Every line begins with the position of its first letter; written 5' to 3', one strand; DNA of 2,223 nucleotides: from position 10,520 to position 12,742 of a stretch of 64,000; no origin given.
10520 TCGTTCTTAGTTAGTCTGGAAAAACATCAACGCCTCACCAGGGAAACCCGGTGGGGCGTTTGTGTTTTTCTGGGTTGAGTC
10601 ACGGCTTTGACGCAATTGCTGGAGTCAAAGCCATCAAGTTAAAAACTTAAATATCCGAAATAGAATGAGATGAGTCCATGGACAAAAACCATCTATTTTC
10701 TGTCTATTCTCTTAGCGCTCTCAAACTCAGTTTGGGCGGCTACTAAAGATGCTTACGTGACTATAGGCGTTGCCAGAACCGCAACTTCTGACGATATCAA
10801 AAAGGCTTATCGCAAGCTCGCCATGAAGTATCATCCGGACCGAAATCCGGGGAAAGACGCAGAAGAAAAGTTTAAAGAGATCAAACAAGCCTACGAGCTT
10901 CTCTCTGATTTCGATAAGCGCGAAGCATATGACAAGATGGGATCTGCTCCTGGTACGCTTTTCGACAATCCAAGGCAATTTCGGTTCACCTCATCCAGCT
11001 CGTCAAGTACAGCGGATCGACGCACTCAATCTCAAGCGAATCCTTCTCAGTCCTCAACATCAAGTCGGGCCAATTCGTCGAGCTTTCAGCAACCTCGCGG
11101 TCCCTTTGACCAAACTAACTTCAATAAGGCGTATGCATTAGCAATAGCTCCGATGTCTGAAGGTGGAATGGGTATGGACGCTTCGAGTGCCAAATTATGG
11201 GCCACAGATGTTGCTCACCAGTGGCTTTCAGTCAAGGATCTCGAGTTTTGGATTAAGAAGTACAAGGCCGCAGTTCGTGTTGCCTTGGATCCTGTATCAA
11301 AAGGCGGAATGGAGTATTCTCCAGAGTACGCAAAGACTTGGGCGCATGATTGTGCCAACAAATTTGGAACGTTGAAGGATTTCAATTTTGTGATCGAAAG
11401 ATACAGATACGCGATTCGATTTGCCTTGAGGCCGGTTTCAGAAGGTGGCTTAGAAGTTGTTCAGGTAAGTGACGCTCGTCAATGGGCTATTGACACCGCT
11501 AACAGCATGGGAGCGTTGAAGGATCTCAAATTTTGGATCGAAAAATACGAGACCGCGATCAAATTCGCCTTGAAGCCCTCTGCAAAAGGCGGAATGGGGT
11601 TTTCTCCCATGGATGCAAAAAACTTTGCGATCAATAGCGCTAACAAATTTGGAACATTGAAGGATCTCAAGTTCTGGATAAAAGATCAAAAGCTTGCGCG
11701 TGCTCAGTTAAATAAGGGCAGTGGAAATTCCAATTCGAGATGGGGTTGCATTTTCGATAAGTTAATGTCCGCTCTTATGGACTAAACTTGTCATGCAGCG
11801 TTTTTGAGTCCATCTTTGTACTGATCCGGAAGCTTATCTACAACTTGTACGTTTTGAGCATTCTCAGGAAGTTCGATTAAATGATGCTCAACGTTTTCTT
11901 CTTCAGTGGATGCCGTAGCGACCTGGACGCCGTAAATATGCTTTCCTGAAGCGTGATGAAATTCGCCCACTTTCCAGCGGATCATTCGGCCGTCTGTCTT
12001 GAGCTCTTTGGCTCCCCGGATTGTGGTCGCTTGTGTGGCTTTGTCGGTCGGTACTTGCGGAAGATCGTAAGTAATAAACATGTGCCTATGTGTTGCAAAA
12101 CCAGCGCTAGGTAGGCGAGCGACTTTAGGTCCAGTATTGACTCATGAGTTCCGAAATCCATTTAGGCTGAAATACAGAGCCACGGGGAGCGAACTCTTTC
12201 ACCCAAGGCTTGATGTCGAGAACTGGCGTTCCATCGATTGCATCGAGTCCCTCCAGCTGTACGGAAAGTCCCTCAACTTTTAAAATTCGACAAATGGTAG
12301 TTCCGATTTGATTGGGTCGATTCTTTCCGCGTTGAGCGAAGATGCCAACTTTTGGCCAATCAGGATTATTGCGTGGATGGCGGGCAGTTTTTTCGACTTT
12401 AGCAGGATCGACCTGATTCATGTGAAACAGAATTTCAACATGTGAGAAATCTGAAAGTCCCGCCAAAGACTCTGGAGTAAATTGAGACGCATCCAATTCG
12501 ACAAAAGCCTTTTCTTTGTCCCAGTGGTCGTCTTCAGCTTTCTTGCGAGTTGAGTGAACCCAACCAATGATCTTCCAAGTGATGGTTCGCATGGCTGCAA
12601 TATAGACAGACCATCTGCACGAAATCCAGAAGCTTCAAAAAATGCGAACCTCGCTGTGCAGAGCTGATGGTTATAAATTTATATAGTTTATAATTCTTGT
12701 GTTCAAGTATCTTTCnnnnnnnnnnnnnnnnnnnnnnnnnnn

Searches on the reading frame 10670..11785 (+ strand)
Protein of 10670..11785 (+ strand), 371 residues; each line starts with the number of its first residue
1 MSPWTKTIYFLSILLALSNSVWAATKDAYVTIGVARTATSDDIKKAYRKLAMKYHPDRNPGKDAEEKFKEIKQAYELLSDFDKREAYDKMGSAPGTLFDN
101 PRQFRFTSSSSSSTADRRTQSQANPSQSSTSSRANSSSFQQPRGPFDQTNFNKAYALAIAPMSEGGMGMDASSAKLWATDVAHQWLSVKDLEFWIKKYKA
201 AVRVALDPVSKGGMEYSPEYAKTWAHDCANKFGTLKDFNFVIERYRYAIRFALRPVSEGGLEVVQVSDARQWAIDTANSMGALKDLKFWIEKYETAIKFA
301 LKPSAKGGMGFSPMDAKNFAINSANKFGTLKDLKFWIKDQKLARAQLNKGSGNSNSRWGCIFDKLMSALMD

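Call 3: search_protein_families(library=pfam, proteins=[window:10670-11785:+], max_evalue=0.1)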
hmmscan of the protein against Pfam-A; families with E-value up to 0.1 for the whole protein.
window:10670-11785:+ (371 aa): 1 family
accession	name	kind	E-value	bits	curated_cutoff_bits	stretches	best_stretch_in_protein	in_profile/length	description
PF00226.36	DnaJ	-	9.5e-25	86.9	27.8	1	27-88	1-63/63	DnaJ domain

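Call 4: search_protein_families(library=ncbifam, proteins=[window:10670-11785:+], max_evalue=0.1)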
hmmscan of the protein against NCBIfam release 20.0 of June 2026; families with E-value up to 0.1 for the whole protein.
window:10670-11785:+ (371 aa): 17 families
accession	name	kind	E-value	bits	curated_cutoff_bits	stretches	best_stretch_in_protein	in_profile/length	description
TIGR02349.1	DnaJ_bact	equivalog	1.2e-27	97.2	377.2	1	28-97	2-72/354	molecular chaperone DnaJ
NF037946.1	terminal_TopJ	equivalog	1.8e-26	92.9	300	1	26-91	5-70/810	terminal organelle assembly protein TopJ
NF008035.0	PRK10767.1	subfamily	2.3e-26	92.7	338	1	25-93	3-72/374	molecular chaperone DnaJ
NF010874.0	PRK14281.1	equivalog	1.4e-25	90.2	619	1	26-93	3-71/397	chaperone protein DnaJ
NF010885.0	PRK14292.1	equivalog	6.4e-25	87.9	585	1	27-96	3-72/371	chaperone protein DnaJ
NF010892.0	PRK14299.1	equivalog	8.5e-24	84.3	392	1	23-95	1-73/291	chaperone protein DnaJ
NF010894.0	PRK14301.1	equivalog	4.4e-22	78.6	548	1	25-93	3-72/373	chaperone protein DnaJ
NF010871.0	PRK14278.1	equivalog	1.9e-21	76.4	502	1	25-92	2-68/378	molecular chaperone DnaJ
TIGR03835.1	termin_org_DnaJ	equivalog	2.7e-20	72.4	512.25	1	26-92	2-68/871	terminal organelle assembly protein TopJ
NF010872.0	PRK14279.1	equivalog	3.9e-19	69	556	1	21-90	5-74/394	molecular chaperone DnaJ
NF007618.0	PRK10266.1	equivalog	2.8e-17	63.1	403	1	26-93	4-71/306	curved DNA-binding protein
NF050028.1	CldAdptActJ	equivalog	2.9e-11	43.7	150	1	29-88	5-70/93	cold adaptation protein ActJcold adaptation protein ActJ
NF006948.0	PRK09430.1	equivalog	1.1e-08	35.1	162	1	25-79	199-261/267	co-chaperone DjlA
NF006502.0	PRK08937.3-2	equivalog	0.00017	21.1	259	1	27-84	204-267/275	adenylosuccinate lyase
TIGR00714.1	hscB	equivalog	0.012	15.7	46.75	1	43-84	8-53/156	Fe-S protein assembly co-chaperone HscB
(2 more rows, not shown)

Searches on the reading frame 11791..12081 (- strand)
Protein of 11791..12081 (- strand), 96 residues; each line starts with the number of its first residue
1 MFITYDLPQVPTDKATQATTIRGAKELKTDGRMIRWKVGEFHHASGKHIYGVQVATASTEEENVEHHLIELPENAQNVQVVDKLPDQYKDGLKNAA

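Call 3: search_protein_families(library=pfam, proteins=[window:11791-12081:-], max_evalue=0.1)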
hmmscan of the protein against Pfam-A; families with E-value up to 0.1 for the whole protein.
window:11791-12081:- (96 aa): 1 family
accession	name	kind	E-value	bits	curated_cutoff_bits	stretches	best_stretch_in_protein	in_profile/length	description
PF22433.2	MtxA_IG-like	-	0.077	13.3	26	0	28-58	40-68/83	Magnetotaxis protein MtxA, Immunoglobulin-like domain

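Call 4: search_protein_families(library=ncbifam, proteins=[window:11791-12081:-], max_evalue=0.1)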
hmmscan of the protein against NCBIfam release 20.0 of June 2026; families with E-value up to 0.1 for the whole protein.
window:11791-12081:- (96 aa): 0 families

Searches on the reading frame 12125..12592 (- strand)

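Call 3: search_protein_families(library=pfam, proteins=[window:12125-12592:-], max_evalue=0.1)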
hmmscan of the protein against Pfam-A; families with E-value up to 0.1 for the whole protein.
window:12125-12592:- (155 aa): 1 family
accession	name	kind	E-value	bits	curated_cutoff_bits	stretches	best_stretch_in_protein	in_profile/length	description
PF01980.22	TrmO_N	-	1.7e-26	93.1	26.8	1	25-134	10-115/116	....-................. O N-terminal domain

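Call 4: search_protein_families(library=ncbifam, proteins=[window:12125-12592:-], max_evalue=0.1)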
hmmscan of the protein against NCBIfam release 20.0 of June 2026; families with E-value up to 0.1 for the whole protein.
window:12125-12592:- (155 aa): 1 family
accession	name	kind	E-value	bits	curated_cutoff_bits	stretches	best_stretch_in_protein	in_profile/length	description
TIGR00104.1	tRNA_TsaA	equivalog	9.5e-23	81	93.25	1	4-133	4-134/143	tRNA (N6-threonylcarbamoyladenosine(37)-N6)-methyltransferase TrmO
